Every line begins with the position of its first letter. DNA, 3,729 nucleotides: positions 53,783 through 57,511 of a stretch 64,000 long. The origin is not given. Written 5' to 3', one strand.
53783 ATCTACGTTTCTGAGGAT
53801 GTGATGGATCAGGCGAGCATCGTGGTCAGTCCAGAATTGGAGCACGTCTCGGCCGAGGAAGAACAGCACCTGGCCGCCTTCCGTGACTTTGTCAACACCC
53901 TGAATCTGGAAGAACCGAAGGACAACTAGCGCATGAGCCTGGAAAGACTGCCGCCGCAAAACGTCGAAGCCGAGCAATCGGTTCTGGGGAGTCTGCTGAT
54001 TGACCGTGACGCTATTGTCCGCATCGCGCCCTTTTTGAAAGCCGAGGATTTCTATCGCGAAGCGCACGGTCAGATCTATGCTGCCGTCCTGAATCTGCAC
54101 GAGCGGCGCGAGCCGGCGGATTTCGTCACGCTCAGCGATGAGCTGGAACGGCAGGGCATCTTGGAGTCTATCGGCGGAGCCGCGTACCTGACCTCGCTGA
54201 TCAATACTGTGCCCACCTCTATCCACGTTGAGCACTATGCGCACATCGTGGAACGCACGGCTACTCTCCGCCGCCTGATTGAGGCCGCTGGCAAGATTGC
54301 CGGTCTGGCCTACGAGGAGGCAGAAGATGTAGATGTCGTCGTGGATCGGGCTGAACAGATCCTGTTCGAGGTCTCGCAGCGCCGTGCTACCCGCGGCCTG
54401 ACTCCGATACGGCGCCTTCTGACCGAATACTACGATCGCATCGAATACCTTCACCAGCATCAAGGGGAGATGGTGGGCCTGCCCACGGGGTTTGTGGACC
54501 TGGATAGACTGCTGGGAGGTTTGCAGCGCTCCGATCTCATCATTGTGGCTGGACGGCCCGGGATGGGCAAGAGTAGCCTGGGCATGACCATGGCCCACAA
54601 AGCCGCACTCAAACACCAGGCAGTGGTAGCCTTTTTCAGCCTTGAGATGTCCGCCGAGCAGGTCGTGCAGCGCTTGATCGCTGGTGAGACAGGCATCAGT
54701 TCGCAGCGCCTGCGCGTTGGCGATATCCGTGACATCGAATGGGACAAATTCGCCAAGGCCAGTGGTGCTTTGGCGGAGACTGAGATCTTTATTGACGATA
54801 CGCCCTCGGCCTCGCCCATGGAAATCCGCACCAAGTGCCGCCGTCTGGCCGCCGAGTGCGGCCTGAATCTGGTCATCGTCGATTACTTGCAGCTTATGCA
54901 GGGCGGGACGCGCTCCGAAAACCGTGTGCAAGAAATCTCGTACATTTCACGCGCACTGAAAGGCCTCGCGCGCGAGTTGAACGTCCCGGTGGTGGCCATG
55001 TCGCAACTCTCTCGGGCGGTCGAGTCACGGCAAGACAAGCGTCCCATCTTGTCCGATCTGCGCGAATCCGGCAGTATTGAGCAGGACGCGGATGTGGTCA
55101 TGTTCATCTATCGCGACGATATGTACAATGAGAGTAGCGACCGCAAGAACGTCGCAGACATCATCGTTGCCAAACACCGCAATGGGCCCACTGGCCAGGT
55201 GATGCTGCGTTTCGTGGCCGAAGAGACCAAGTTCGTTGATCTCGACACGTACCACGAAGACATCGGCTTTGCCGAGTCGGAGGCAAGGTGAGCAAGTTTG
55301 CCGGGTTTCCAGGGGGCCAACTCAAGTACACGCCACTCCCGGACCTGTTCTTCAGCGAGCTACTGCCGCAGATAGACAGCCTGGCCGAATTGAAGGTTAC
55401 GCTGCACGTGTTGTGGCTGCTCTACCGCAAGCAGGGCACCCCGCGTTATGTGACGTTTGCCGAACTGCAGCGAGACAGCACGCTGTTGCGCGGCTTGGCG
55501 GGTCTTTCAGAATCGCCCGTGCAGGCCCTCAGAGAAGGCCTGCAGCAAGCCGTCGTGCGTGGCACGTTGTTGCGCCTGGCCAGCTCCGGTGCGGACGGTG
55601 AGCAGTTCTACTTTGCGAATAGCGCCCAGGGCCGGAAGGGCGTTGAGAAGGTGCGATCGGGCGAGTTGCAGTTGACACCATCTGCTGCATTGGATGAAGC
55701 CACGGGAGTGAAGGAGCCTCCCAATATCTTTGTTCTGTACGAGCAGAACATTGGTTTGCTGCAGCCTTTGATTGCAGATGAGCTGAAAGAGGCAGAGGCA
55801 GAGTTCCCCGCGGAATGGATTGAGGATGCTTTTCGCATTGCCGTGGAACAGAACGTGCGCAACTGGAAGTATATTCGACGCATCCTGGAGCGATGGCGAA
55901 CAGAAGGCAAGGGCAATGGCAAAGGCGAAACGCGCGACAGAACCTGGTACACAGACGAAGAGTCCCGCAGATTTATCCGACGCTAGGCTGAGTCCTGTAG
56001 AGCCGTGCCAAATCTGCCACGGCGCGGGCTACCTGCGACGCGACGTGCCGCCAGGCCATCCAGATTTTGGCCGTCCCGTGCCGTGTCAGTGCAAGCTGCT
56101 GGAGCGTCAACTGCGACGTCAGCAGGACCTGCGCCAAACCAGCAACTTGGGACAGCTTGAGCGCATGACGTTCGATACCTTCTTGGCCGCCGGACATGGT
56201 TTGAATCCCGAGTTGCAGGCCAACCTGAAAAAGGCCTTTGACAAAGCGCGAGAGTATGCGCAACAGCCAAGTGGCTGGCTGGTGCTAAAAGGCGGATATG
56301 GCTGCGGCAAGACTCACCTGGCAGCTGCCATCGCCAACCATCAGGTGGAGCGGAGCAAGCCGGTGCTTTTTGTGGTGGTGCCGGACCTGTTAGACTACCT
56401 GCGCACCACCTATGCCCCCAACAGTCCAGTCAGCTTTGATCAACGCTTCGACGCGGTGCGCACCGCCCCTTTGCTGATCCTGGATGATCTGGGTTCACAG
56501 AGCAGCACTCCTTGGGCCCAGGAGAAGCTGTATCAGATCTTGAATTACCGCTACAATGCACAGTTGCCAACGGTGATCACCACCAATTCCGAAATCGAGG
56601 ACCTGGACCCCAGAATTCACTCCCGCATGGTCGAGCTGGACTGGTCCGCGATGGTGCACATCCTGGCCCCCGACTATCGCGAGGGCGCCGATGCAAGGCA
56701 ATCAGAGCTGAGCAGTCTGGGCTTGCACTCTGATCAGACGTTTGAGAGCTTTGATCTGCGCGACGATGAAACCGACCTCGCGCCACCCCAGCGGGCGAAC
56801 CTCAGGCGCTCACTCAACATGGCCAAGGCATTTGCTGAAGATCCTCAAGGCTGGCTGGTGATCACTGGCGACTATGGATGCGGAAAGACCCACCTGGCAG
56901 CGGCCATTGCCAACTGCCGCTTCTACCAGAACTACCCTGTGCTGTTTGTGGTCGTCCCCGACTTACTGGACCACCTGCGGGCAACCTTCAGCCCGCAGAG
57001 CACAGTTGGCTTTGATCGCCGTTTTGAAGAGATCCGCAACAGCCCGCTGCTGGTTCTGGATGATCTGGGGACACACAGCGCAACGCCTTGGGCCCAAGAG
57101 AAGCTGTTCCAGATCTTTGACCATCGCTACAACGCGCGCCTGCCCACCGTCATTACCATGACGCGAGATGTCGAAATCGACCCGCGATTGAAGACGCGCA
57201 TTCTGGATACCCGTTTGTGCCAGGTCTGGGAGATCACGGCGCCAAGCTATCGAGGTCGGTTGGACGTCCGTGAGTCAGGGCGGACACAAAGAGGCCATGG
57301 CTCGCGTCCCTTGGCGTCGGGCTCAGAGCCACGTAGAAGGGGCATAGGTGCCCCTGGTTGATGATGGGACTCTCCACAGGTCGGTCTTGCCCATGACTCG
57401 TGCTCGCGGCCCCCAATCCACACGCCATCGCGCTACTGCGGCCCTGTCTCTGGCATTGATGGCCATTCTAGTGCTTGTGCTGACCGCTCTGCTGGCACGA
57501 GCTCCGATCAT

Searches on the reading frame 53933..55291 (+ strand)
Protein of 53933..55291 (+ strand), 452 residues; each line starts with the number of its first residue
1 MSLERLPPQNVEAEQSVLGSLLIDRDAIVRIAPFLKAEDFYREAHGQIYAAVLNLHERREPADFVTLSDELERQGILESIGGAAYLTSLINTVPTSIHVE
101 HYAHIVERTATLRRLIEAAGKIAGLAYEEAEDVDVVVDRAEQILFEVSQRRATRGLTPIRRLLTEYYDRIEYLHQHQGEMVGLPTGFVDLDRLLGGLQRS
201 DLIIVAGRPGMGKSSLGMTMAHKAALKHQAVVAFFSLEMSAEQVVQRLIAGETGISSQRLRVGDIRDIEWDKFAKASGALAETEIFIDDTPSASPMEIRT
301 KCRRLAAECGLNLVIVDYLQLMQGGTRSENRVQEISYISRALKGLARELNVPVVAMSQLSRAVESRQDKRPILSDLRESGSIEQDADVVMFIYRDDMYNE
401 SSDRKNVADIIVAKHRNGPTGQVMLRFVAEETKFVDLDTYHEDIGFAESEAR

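Call 16: search_protein_families(library=pfam, proteins=[window:53933-55291:+], max_evalue=0.0001)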
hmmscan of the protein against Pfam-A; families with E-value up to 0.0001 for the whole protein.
window:53933-55291:+ (452 aa): 4 families
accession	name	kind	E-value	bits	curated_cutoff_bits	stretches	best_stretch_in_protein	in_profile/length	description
PF03796.21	DnaB_C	-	4.2e-108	361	27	1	182-435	1-254/255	DnaB-like helicase C terminal domain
PF00772.26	DnaB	-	1e-35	122.3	23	1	7-107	2-102/103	DnaB-like helicase N terminal domain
PF13481.12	AAA_25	-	1.5e-12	48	27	1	193-358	25-189/195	AAA domain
PF06745.19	ATPase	-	1.3e-08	34.9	26.6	1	184-335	2-144/231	KaiC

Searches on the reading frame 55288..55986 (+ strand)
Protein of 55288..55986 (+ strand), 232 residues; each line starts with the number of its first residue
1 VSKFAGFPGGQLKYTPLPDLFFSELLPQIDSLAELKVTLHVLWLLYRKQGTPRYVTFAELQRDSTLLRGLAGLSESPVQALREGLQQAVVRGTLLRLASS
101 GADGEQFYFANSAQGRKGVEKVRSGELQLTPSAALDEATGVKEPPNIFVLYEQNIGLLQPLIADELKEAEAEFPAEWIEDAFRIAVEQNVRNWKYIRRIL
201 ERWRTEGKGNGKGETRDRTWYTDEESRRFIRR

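Call 16: search_protein_families(library=pfam, proteins=[window:55288-55986:+], max_evalue=0.0001)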
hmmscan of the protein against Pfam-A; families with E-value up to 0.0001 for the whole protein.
window:55288-55986:+ (232 aa): 1 family
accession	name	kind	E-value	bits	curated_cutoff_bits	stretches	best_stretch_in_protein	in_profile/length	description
PF07261.16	DnaB_2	-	1.7e-08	34.4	22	1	150-207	3-63/74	Replication initiation and membrane attachment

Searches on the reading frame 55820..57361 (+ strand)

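Call 16: search_protein_families(library=pfam, proteins=[window:55820-57361:+], max_evalue=0.0001)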
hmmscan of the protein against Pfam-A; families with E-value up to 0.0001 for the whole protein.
window:55820-57361:+ (513 aa): 17 families
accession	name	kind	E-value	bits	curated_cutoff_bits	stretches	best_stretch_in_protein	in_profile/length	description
PF01695.23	IstB_IS21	-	2.4e-31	109.5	24.1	2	302-480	58-233/238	IstB-like ATP binding protein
PF00308.24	Bac_DnaA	-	3.5e-17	63.5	23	2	115-270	4-155/162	Bacterial DnaA ATPAse domain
PF00004.35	AAA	-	1.3e-12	48.7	21.2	1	155-270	2-123/131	ATPase family associated with various cellular activities (AAA)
PF24883.2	NPHP3_N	-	6.5e-08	33.4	24.8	0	148-184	19-55/164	Nephrocystin 3, N-terminal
PF20720.3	nSTAND3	-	1.6e-07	31.6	27.2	0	138-195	5-58/155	Novel STAND NTPase 3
PF13521.12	AAA_28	-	4.4e-07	30.7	27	0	155-175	3-24/164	AAA domain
PF00158.32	Sigma54_activat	-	2e-06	28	20.2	0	134-184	6-55/168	Sigma-54 interaction domain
PF13191.12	AAA_16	-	3.5e-06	28.1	32.6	0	134-215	10-84/167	AAA ATPase domain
PF04851.21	ResIII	-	3.5e-06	27.5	22.5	0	138-187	10-61/164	Type III restriction enzyme, res subunit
PF13401.12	AAA_22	-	5.2e-06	27.3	27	0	342-377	4-39/130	AAA domain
PF00931.28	NB-ARC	-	1.8e-05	24.6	23.5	0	150-179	17-48/248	NB-ARC domain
PF13173.12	AAA_14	-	2.4e-05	24.8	27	0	153-269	4-110/129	AAA domain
PF02367.23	TsaE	-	3.6e-05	24.1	26.6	0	332-365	8-43/128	Threonylcarbamoyl adenosine biosynthesis protein TsaE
PF05729.18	NACHT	-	4e-05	23.9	26.7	0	346-366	3-23/167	NACHT domain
PF10923.14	BrxC_BrxD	-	6.1e-05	22.5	22.2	0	347-377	53-83/414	BREX system ATP-binding protein BrxC/D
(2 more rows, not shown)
